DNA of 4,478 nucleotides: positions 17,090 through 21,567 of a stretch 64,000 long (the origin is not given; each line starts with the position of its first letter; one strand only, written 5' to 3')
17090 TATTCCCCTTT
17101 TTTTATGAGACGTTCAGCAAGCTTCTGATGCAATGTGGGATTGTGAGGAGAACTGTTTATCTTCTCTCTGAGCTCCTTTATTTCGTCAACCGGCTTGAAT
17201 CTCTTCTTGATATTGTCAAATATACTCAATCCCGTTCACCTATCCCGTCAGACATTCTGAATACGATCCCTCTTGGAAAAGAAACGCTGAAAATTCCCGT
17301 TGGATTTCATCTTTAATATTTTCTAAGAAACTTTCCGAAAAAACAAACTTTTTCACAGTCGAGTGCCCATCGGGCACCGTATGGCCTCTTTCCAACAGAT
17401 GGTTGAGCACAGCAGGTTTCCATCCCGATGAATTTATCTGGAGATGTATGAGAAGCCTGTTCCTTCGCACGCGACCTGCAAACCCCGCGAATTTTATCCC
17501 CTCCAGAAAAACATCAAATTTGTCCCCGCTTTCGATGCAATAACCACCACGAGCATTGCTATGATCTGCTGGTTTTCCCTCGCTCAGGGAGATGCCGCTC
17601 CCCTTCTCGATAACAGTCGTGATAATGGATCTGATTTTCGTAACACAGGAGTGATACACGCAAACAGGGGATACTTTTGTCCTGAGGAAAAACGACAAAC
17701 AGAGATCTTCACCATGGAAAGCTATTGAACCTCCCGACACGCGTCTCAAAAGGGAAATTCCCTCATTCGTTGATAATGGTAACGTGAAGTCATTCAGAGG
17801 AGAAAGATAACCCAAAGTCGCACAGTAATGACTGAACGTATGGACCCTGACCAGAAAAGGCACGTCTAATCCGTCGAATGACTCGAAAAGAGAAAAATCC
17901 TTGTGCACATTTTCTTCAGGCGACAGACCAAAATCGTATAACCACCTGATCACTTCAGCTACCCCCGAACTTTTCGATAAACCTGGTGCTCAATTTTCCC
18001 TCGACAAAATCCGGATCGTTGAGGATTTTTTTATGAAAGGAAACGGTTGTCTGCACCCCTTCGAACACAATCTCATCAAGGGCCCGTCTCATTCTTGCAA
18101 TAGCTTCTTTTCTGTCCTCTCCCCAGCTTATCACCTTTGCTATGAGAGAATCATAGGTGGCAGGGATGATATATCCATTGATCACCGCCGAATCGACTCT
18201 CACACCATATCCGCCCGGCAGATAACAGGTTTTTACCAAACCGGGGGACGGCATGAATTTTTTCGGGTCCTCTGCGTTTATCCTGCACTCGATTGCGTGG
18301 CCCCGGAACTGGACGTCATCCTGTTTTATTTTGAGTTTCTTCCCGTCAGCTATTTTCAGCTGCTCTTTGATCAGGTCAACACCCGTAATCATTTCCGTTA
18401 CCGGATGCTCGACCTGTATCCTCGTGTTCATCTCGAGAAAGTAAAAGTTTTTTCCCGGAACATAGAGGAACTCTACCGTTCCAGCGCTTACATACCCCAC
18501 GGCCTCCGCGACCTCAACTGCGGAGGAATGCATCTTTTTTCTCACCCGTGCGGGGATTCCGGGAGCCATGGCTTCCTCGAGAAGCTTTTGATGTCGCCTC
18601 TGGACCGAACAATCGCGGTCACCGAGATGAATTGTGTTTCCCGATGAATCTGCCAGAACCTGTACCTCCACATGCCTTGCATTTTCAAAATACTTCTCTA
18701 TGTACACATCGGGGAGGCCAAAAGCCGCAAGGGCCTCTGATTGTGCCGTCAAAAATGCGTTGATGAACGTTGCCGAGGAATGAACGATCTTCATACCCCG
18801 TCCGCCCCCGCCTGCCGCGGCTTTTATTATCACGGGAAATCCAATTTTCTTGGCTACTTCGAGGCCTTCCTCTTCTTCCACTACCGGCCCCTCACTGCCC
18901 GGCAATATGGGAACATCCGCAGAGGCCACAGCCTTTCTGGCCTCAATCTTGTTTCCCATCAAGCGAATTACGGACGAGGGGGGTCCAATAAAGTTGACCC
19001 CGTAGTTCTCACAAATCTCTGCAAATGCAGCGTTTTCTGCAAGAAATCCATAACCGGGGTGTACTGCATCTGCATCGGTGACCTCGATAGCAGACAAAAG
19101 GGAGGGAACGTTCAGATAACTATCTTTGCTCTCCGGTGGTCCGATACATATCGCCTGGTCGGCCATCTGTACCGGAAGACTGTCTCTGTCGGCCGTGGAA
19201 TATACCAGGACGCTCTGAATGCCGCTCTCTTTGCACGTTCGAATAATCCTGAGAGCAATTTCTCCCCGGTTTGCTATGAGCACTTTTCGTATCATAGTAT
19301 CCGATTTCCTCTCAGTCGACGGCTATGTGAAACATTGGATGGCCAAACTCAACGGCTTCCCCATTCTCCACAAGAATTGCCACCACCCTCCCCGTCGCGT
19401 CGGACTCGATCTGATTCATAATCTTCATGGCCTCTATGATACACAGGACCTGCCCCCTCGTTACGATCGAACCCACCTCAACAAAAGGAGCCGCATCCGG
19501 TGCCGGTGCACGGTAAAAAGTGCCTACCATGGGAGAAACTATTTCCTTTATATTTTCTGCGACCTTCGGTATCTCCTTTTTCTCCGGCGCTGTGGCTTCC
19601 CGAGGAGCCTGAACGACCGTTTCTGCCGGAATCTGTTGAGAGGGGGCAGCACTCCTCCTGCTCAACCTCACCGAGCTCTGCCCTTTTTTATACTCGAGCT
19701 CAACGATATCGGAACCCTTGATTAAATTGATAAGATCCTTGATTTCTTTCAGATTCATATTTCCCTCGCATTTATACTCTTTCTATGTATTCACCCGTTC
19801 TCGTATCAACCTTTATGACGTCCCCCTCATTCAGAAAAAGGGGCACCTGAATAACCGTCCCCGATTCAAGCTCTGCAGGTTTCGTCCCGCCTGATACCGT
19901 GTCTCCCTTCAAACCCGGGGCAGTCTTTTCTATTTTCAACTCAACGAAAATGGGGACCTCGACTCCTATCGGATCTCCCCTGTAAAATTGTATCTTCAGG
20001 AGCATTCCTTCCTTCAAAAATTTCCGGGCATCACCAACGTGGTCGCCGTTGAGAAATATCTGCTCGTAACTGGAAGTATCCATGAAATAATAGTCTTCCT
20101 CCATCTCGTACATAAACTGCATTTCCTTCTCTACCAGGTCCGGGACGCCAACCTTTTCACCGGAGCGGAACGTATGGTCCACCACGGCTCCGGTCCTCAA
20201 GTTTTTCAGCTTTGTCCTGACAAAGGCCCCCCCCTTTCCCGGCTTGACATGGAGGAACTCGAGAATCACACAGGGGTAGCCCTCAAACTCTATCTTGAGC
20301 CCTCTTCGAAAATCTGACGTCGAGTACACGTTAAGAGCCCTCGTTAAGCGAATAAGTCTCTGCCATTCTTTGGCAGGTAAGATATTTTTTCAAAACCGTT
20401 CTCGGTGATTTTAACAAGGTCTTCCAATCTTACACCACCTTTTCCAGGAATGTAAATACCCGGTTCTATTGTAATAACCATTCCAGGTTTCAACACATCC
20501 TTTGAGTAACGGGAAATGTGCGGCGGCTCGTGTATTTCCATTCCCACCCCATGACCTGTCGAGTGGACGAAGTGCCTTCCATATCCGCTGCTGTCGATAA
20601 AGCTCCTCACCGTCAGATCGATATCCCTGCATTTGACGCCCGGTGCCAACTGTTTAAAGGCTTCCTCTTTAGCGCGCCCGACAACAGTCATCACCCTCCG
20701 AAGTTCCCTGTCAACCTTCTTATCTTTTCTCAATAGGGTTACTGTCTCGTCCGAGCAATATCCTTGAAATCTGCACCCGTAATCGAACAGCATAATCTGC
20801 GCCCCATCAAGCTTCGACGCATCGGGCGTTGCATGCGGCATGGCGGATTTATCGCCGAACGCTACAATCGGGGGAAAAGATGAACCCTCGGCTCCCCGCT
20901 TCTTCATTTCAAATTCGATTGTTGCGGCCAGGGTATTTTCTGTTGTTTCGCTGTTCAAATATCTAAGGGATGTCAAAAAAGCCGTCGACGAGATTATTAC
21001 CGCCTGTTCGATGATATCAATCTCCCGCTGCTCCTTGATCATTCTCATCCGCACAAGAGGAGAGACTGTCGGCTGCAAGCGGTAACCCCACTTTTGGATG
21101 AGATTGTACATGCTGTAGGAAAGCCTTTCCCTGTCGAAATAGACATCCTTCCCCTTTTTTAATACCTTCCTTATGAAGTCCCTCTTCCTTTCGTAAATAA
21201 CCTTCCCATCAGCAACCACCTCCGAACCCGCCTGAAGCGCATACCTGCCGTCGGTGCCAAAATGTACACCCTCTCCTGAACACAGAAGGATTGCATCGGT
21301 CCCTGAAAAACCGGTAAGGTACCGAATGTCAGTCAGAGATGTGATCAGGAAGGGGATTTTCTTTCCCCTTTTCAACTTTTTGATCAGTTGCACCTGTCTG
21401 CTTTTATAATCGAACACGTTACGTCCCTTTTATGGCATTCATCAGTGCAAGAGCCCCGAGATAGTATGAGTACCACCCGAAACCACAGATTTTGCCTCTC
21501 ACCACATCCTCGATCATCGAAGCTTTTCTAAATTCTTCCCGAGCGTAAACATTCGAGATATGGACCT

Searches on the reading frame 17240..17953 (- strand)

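Call 60: search_protein_families(library=pfam, proteins=[window:17240-17953:-], max_evalue=0.00001)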
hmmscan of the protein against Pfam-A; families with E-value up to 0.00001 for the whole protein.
window:17240-17953:- (237 aa): 1 family
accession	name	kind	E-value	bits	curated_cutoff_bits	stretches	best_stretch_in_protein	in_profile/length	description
PF21948.1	LplA-B_cat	-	1.7e-11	44.9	27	1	13-222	3-187/200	Lipoyl protein ligase A/B catalytic domain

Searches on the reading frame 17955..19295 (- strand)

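Call 60: search_protein_families(library=pfam, proteins=[window:17955-19295:-], max_evalue=0.00001)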
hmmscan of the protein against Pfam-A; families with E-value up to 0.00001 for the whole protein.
window:17955-19295:- (446 aa): 5 families
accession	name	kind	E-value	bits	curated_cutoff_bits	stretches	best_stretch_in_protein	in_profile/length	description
PF02786.22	CPSase_L_D2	-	7.1e-77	258.1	19.8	1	116-323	2-210/211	Carbamoyl-phosphate synthase L chain, ATP binding domain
PF00289.28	Biotin_carb_N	-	6.9e-44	149.3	25.5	1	1-110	1-110/110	Biotin carboxylase, N-terminal domain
PF02785.25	Biotin_carb_C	-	2.9e-39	134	32.4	1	336-441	1-107/108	Biotin carboxylase C-terminal domain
PF02222.28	ATP-grasp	-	1.1e-08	35.3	27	1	140-292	17-162/179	ATP-grasp domain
PF07478.18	Dala_Dala_lig_C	-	5.3e-08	33.1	24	1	144-291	28-174/204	D-ala D-ala ligase C-terminus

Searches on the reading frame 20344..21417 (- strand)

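Call 60: search_protein_families(library=pfam, proteins=[window:20344-21417:-], max_evalue=0.00001)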
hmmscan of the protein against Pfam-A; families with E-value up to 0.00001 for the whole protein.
window:20344-21417:- (357 aa): 2 families
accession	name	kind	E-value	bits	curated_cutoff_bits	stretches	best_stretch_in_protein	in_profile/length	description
PF00557.29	Peptidase_M24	-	1e-61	208.8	23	1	135-339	2-208/208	Metallopeptidase family M24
PF01321.24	Creatinase_N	-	6e-12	46.7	22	1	11-127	5-128/128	Creatinase/Prolidase N-terminal domain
